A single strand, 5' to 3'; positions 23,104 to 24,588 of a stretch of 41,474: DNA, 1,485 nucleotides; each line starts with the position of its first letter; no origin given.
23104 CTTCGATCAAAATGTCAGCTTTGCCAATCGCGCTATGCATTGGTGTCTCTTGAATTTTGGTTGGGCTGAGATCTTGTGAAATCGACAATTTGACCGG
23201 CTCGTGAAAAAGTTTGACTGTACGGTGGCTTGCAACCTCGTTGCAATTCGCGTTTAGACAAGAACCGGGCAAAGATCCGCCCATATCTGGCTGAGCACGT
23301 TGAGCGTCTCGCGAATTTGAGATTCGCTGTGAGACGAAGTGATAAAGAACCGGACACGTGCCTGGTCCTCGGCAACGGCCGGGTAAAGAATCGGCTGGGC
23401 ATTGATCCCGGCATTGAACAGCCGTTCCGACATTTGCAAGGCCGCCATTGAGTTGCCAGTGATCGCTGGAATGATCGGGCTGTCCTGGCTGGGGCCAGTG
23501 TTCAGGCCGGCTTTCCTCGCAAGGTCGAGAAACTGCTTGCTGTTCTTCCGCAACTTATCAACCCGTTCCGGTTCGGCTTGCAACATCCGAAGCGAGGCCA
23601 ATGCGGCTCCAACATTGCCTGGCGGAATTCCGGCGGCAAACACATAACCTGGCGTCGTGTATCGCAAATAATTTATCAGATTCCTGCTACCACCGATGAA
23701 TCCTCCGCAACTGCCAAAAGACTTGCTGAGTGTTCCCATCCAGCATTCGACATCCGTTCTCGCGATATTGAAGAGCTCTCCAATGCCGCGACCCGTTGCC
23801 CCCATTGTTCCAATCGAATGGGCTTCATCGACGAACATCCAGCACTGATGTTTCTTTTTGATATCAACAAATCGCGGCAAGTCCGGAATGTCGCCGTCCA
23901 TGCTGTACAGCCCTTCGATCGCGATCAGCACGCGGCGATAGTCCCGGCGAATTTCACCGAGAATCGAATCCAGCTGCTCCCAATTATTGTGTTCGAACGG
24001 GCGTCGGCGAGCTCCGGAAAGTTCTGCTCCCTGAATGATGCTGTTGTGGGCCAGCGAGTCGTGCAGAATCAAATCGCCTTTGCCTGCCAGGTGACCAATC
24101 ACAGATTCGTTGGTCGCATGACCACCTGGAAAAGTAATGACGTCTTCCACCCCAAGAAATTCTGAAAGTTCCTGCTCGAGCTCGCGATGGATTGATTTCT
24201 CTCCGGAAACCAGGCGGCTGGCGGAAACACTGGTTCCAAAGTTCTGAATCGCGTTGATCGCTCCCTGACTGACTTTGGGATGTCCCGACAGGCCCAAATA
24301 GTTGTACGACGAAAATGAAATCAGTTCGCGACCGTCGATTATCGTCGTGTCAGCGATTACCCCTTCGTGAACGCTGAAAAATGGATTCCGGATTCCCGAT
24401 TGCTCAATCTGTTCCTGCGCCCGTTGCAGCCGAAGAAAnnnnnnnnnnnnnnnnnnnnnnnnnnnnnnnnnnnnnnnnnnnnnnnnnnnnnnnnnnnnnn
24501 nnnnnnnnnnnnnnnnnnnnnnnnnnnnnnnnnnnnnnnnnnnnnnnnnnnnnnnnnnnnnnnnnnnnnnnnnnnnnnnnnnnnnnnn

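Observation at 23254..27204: Self-contained FAAL-ACP-alpha-oxoamine synthase fusion with a divergent thioesterase: candidate sphingoid-like or long-chain amino-ketone lipid synthase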

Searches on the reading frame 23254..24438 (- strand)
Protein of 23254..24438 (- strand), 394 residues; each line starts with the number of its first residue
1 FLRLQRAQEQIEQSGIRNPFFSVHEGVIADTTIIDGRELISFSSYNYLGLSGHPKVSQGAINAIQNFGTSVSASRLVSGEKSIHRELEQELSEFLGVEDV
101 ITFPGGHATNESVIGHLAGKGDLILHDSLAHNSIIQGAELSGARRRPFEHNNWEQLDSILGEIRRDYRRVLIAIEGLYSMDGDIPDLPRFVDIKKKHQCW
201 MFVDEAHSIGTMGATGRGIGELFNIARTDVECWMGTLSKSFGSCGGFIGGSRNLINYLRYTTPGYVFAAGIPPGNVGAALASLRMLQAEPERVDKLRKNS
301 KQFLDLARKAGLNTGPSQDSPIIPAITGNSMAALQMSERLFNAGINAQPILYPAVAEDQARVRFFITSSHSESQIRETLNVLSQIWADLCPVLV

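Call 26: search_dna_similar(query=window:23254-24420:-, collection=plasmids, mode=protein, max_rows=60, rows=spread, max_evalue=1e-20)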
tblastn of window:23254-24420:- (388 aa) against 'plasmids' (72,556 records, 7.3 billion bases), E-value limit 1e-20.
Records with a match: 720; places in all: 814; records where one place covers at least 80% of the query: 711.
Best place of each record, by identity: <60% 720.
By first word of the organism name: Ralstonia 112; Rhizobium 82; Sinorhizobium 60; Burkholderia 45; Bacillus 42; Streptomyces 25; Acinetobacter 24; Mesorhizobium 19; Bradyrhizobium 17; Roseomonas 16; and 97 more.
By predicted mobility (MOB-suite, as given by PLSDB): non-mobilizable 417; mobilizable 165; conjugative 138.
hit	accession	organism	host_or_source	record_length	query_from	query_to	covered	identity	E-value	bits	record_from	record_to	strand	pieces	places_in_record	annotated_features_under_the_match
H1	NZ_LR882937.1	Planktothrix agardhii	-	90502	3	376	96%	54.8%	3e-122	396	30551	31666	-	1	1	type I polyketide synthase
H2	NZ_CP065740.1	Bacillus tropicus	-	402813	13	378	94%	49.7%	3e-110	361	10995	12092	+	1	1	aminotransferase class I/II-fold pyridoxal phosphate-dependent enzyme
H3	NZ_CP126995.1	Acidisoma sp. PAMC 29798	cell culture,lichen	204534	29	377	90%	42.1%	2e-82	281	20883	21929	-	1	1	aminotransferase class I/II-fold pyridoxal phosphate-dependent enzyme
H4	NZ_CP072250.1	Phocaeicola dorei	Homo sapiens,cultured bacterial ...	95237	4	379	97%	34.1%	5e-57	208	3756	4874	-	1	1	aminotransferase class I/II-fold pyridoxal phosphate-dependent enzyme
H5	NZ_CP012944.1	Ralstonia solanacearum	Cucumis sativus,cell culture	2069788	4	383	98%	33.1%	2e-55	203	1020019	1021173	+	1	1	none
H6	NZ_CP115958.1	Ralstonia pseudosolanacearum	Solanum lycopersicum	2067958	4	384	98%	32.6%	2e-54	200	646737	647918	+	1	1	none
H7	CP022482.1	Ralstonia solanacearum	peanut,cell culture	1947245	4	384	98%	32.6%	2e-54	200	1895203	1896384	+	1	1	kbl: glycine C-acetyltransferase | L-threonine 3-dehydrogenase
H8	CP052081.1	Ralstonia solanacearum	tomato,cell culture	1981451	4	384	98%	32.6%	2e-54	200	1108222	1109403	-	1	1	none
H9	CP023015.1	Ralstonia solanacearum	Solanum tuberosum,single cell,Potato ...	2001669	4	384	98%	32.6%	2e-54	200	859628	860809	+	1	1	kbl: glycine C-acetyltransferase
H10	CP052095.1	Ralstonia solanacearum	tomato,cell culture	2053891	4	384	98%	32.6%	2e-54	200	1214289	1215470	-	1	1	none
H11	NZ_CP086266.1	Ralstonia sp. RS647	sunflower,cell culture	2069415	4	384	98%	32.6%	2e-54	200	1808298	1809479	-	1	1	none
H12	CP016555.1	Ralstonia solanacearum FJAT-1458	tomato,tissue sample,tomato vessel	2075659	4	384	98%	32.6%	2e-54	200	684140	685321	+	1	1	glycine C-acetyltransferase | NAD-dependent epimerase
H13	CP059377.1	Ralstonia solanacearum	cell clture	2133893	4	384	98%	32.6%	2e-54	200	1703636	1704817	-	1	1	kbl: glycine C-acetyltransferase | L-threonine 3-dehydrogenase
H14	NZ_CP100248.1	Burkholderia glumae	cell culture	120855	29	378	90%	35.3%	6e-54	199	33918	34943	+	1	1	aminotransferase class I/II-fold pyridoxal phosphate-dependent enzyme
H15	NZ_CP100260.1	Burkholderia glumae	cell culture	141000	29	378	90%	35.3%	6e-54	199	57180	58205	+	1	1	aminotransferase class I/II-fold pyridoxal phosphate-dependent enzyme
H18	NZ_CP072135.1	Pseudoalteromonas xiamenensis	mangrove sediment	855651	21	378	92%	34.1%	1e-57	210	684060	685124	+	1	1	aminotransferase class I/II-fold pyridoxal phosphate-dependent enzyme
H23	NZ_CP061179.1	Roseomonas haemaphysalidis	tick,pure culture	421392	1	383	99%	31.0%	6e-43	167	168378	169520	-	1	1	pyridoxal phosphate-dependent aminotransferase family protein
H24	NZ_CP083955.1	Mesorhizobium sp. B2-1-1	cell culture,soil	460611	32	383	91%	33.2%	3e-38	153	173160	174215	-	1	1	hemA: 5-aminolevulinate synthase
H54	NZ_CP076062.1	Cupriavidus sp. EM10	Pure-cultured cell,sewage water sludge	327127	32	382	90%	29.2%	1e-32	137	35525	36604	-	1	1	bioF: 8-amino-7-oxononanoate synthase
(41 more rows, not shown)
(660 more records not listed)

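Call 27: get_annotated_region(hit=H1, flank=12000)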
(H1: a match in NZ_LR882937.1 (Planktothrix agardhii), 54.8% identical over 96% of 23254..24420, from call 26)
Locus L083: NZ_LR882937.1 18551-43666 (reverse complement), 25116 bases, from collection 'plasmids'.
description: Planktothrix agardhii strain NIVA-CYA126/8 plasmid p3
organism: Planktothrix agardhii (NCBI taxid 1160)
taxonomy: Bacteria; Cyanobacteriota; Cyanophyceae; Oscillatoriales; Microcoleaceae; Planktothrix; Planktothrix agardhii
host: -; source: -; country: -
typing (MOB-suite, as given by PLSDB): non-mobilizable
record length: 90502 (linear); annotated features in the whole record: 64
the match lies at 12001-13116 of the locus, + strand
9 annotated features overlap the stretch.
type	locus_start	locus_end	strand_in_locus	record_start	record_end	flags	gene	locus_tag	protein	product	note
CDS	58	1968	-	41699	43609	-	-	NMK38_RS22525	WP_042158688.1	fatty acyl-AMP ligase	-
CDS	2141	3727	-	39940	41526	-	-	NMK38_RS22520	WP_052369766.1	glycosyltransferase family 39 protein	-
CDS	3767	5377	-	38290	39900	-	-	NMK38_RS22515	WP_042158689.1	alpha/beta hydrolase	-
CDS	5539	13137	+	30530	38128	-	-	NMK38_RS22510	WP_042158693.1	type I polyketide synthase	-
CDS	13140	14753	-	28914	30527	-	-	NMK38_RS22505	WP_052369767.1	glycosyltransferase family 39 protein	-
CDS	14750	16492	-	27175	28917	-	-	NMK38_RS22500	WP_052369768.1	hypothetical protein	-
CDS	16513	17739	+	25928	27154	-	-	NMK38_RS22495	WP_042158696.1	glycosyltransferase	-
CDS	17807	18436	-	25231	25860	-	-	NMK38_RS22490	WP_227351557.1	SRPBCC family protein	-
CDS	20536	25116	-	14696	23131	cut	-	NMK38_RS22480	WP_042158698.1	type I polyketide synthase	-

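Call 28: get_annotated_region(hit=H2, flank=10000)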
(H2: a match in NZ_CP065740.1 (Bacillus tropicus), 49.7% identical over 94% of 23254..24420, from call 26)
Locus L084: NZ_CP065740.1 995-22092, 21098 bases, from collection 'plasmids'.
description: Bacillus tropicus strain FDAARGOS_920 plasmid unnamed, complete sequence
organism: Bacillus tropicus (NCBI taxid 2026188)
taxonomy: Bacteria; Bacillota; Bacilli; Bacillales; Bacillaceae; Bacillus; Bacillus tropicus
host: -; source: -; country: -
typing (MOB-suite, as given by PLSDB): non-mobilizable; replicon rep_cluster_164
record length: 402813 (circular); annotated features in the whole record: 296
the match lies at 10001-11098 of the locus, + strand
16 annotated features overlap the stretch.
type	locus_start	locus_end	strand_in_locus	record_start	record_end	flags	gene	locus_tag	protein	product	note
CDS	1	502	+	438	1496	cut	-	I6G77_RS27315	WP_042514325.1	HAMP domain-containing sensor histidine kinase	GO:0007165 - signal transduction [Evidence IEA]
CDS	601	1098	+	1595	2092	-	-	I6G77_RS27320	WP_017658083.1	DM13 domain-containing protein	-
CDS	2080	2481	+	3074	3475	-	tnpA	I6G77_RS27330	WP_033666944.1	IS200/IS605 family transposase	-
CDS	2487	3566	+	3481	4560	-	-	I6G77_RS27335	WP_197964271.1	RNA-guided endonuclease TnpB family protein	-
CDS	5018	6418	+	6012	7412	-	-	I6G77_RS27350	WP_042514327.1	zinc dependent phospholipase C family protein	-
CDS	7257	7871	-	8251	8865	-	-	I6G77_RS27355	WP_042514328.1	TetR/AcrR family transcriptional regulator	GO:0006355 - regulation of DNA-templated transcription [Evidence IEA]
CDS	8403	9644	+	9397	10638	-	-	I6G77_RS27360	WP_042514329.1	glycosyl transferase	-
CDS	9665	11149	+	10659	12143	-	-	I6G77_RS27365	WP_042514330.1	aminotransferase class I/II-fold pyridoxal phosphate-dependent enzyme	GO:0009058 - biosynthetic process [Evidence IEA]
CDS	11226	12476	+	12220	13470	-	-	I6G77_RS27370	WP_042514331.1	class I SAM-dependent methyltransferase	-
CDS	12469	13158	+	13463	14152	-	-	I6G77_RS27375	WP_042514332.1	ABC transporter ATP-binding protein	-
CDS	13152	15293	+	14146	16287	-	-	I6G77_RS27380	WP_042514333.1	ABC transporter permease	-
CDS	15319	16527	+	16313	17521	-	-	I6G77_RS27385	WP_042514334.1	beta-ketoacyl-[acyl-carrier-protein] synthase family protein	GO:0006633 - fatty acid biosynthetic process [Evidence IEA]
CDS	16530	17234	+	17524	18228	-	-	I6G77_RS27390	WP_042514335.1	4'-phosphopantetheinyl transferase superfamily protein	-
CDS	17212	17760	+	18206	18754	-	-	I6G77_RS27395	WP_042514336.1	DinB family protein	-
CDS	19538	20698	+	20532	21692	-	-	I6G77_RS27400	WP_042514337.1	HBL/NHE enterotoxin family protein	-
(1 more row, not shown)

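Call 29: get_annotated_region(hit=H3, flank=10000)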
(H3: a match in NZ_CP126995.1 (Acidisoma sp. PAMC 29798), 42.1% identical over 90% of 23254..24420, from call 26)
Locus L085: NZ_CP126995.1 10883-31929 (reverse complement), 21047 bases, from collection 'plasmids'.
description: Acidisoma sp. PAMC 29798 plasmid unnamed1, complete sequence
organism: Acidisoma sp. PAMC 29798 (NCBI taxid 3040935)
taxonomy: Bacteria; Pseudomonadota; Alphaproteobacteria; Rhodospirillales; Acetobacteraceae; Acidisoma; Acidisoma sp. PAMC 29798
host: -; source: cell culture,lichen; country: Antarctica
typing (MOB-suite, as given by PLSDB): non-mobilizable
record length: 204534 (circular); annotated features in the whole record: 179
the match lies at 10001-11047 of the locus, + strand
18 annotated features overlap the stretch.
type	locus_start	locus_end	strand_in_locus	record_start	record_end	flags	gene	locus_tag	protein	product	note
CDS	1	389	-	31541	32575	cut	-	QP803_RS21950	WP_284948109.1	PilN domain-containing protein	-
CDS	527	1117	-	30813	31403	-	-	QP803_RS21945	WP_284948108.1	prepilin-type N-terminal cleavage/methylation domain-containing protein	-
CDS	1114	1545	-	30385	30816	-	-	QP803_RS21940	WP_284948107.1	type II secretion system protein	-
CDS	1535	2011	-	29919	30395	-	-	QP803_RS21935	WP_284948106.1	GspH/FimT family pseudopilin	GO:0015628 - protein secretion by the type II secretion system [Evidence IEA]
CDS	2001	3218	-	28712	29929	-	-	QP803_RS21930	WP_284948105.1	type II secretion system F family protein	-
CDS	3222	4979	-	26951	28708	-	-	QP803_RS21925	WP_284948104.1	GspE/PulE family protein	GO:0009306 - protein secretion [Evidence IEA]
CDS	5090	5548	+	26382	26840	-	-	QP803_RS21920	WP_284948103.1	hypothetical protein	-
CDS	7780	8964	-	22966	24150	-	-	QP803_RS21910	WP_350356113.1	hypothetical protein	-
CDS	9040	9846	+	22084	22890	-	-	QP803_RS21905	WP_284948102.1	SDR family NAD(P)-dependent oxidoreductase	-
CDS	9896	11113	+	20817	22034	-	-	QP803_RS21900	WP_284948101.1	aminotransferase class I/II-fold pyridoxal phosphate-dependent enzyme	GO:0009058 - biosynthetic process [Evidence IEA]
CDS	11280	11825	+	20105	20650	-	-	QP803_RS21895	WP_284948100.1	sterol desaturase family protein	GO:0008610 - lipid biosynthetic process [Evidence IEA]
CDS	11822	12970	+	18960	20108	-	-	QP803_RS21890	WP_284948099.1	glycosyltransferase family 1 protein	-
CDS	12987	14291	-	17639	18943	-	-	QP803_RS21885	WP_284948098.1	glycosyltransferase family 1 protein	-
CDS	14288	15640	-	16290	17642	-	-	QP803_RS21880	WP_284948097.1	capsular biosynthesis protein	-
CDS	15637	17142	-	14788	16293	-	-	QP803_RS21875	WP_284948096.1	capsular biosynthesis protein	-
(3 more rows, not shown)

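Call 32: search_solved_structures(query=window:23254-24420:-, max_evalue=1e-30, show_alignments=5)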
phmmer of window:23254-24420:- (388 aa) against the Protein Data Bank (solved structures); distinct sequences matched with E-value up to 1e-30: 45.
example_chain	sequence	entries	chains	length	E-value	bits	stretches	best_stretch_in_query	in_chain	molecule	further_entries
7yjo_B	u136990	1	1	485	1.6e-68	234.6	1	33-379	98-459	Long chain base biosynthesis protein 2a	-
7yjk_B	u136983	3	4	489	1.7e-68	234.6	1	33-379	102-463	Long chain base biosynthesis protein 2a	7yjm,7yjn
3a2b_A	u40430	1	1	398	1.2e-64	222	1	24-379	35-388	Serine palmitoyltransferase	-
8guh_A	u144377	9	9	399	1.2e-64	221.9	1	24-379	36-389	Serine palmitoyltransferase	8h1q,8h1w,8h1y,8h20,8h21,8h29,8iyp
7k0i_B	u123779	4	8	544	1.5e-64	221.6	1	33-378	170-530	Serine palmitoyltransferase 2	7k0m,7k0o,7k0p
6m4n_B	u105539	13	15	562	1.7e-64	221.5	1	33-378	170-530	Serine palmitoyltransferase 2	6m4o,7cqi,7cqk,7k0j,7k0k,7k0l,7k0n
8s1y_A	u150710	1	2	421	7.8e-63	215.9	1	23-378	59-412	8-amino-7-oxononanoate synthase/2-amino-3-ketobutyrate coenzyme A ligase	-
7poa_A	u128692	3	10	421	2e-62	214.6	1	23-378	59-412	8-amino-7-oxononanoate synthase/2-amino-3-ketobutyrate coenzyme A ligase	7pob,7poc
1fc4_A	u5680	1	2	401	2.4e-61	211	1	22-381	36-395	2-AMINO-3-KETOBUTYRATE CONENZYME A LIGASE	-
2x8u_A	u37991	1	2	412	2.4e-60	207.8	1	3-376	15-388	SERINE PALMITOYLTRANSFERASE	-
7bxp_A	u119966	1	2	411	1.8e-59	204.9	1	26-383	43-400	2-amino-3-ketobutyrate coenzyme A ligase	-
7v58_A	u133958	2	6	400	2.5e-59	204.4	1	23-383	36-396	2-amino-3-ketobutyrate coenzyme A ligase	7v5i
7bxq_A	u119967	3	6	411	1.1e-58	202.2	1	26-383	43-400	2-amino-3-ketobutyrate coenzyme A ligase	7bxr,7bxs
2jg2_A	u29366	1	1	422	2.9e-58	200.9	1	4-375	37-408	SERINE PALMITOYLTRANSFERASE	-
2w8j_A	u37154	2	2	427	3.1e-58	200.8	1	4-375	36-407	SERINE PALMITOYLTRANSFERASE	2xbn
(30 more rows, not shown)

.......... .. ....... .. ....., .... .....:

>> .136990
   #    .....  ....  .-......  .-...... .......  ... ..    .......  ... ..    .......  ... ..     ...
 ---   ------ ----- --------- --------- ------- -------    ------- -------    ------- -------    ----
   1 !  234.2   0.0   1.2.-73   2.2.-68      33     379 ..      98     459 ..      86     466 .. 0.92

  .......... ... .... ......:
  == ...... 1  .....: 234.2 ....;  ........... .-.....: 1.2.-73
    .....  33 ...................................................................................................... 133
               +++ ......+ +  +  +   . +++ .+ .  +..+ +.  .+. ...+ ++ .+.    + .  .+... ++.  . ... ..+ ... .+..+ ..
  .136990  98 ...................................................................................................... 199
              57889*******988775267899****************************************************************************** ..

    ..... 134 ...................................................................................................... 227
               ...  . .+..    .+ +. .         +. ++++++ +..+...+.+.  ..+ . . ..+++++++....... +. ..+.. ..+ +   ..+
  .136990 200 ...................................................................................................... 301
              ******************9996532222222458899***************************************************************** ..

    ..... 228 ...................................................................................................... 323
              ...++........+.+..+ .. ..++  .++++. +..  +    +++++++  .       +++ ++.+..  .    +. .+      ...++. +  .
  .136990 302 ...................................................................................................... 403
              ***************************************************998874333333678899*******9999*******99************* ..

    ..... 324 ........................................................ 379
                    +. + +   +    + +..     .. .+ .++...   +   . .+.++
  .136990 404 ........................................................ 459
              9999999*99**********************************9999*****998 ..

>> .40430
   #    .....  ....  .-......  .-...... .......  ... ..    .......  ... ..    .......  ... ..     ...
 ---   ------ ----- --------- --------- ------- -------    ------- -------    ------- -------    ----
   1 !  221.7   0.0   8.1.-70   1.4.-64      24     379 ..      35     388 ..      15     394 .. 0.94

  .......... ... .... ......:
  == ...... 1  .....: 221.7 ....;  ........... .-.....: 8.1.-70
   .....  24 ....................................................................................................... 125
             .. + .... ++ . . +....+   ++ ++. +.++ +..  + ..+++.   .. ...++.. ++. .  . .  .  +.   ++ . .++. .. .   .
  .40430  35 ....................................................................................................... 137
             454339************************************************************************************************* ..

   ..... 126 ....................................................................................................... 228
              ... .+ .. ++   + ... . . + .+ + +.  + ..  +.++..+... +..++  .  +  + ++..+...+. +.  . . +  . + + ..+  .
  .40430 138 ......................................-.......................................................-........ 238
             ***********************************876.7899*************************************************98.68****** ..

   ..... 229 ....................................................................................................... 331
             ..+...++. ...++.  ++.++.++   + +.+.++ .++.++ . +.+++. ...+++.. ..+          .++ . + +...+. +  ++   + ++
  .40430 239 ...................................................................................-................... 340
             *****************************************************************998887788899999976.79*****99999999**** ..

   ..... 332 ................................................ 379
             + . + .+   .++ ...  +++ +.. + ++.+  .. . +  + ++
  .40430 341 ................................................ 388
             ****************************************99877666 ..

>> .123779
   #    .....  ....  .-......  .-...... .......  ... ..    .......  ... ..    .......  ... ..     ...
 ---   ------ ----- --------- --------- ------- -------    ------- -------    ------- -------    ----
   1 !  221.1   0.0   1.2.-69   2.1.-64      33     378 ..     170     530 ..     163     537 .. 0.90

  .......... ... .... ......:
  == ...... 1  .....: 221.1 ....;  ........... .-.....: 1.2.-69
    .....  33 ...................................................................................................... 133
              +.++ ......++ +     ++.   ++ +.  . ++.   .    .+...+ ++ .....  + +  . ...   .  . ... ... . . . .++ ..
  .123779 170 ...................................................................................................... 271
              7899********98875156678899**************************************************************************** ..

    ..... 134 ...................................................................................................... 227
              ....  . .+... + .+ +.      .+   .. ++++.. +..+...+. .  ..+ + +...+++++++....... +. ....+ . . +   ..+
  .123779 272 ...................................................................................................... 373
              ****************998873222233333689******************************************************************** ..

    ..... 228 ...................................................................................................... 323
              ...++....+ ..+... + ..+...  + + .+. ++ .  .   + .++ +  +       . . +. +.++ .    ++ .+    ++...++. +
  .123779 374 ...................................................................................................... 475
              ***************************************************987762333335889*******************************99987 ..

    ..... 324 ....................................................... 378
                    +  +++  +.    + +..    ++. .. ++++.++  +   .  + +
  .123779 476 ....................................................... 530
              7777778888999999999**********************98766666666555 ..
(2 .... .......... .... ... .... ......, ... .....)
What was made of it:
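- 23266..24441 (-): PLP-dependent alpha-oxoamine synthase domain (aa ~731-1122); the Schiff-base lysine Lys970 lies at 23722-23724. The best solved relatives are LCB2a at 235 bits, Sphingobacterium SPT at 222 and SPTLC2 at 222 (call 32).
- Closest known: Eukaryotic serine palmitoyltransferase catalytic subunit LCB2a / SPTLC2. Same: The active-site stretches are nearly identical: DEAHSIG and G-T-[LF]-[ST]-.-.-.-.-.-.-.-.-[FY] (call 32).
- The best solved relatives are SPTs, and the lysine motif is almost that of LCB2a (call 32). E. coli and mycobacterial BioF structures score 166-168 bits, against 222-235 for SPTs (call 32).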

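Call 35: get_annotated_region(hit=H4, flank=4000)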
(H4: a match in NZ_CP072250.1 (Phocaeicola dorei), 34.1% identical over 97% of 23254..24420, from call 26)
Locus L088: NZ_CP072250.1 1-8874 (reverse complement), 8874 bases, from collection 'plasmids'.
description: Phocaeicola dorei strain CL06T03C03 plasmid pBdorCL06T03-4, complete sequence
organism: Phocaeicola dorei (NCBI taxid 357276)
taxonomy: Bacteria; Bacteroidota; Bacteroidia; Bacteroidales; Bacteroidaceae; Phocaeicola; Phocaeicola dorei
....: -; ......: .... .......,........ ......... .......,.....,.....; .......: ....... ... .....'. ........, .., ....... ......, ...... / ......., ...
typing (MOB-suite, as given by PLSDB): non-mobilizable
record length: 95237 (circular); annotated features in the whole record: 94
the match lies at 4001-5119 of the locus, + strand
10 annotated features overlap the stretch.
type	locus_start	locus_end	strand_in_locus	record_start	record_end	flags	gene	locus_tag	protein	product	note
CDS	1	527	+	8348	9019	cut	-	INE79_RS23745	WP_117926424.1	nucleotidyl transferase AbiEii/AbiGii toxin family protein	-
CDS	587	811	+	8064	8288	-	-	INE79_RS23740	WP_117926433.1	DUF3791 domain-containing protein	-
CDS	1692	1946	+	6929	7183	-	-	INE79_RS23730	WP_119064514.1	plasmid partition protein ParG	-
CDS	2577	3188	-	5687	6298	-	-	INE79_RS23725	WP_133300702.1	hypothetical protein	-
CDS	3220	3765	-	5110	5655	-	-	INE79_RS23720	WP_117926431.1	hypothetical protein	-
CDS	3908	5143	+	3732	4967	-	-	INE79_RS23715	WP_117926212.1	aminotransferase class I/II-fold pyridoxal phosphate-dependent enzyme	-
CDS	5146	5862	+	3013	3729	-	-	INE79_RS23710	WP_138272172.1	TetR/AcrR family transcriptional regulator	GO:0006355 - regulation of DNA-templated transcription [Evidence IEA]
CDS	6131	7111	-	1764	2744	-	-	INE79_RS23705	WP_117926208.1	hypothetical protein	-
CDS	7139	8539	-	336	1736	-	-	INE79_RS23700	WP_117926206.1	relaxase/mobilization nuclease domain-containing protein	-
CDS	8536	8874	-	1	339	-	mobC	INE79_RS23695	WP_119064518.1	plasmid mobilization relaxosome protein MobC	-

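Call 36: get_annotated_region(hit=H24, flank=500)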
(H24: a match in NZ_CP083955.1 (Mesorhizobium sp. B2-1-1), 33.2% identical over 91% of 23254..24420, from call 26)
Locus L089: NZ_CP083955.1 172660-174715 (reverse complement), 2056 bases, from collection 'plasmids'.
description: Mesorhizobium sp. B2-1-1 plasmid pB2-1-1, complete sequence
organism: Mesorhizobium sp. B2-1-1 (NCBI taxid 2589974)
taxonomy: Bacteria; Pseudomonadota; Alphaproteobacteria; Hyphomicrobiales; Phyllobacteriaceae; Mesorhizobium; Mesorhizobium sp. B2-1-1
host: -; source: cell culture,soil; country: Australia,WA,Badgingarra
typing (MOB-suite, as given by PLSDB): non-mobilizable; replicon IncP; mating-pair formation MPF_T
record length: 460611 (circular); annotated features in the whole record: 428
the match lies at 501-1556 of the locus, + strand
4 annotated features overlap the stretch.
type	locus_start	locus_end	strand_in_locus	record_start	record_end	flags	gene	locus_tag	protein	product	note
CDS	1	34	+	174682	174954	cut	-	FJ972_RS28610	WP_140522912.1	hypothetical protein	-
CDS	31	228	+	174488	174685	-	-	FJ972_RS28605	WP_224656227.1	universal stress protein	-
CDS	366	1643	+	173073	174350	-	hemA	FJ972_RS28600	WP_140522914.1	5-aminolevulinate synthase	GO:0006783 - heme biosynthetic process [Evidence IEA]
CDS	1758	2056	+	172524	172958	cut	-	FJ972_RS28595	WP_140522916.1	DUF2267 domain-containing protein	-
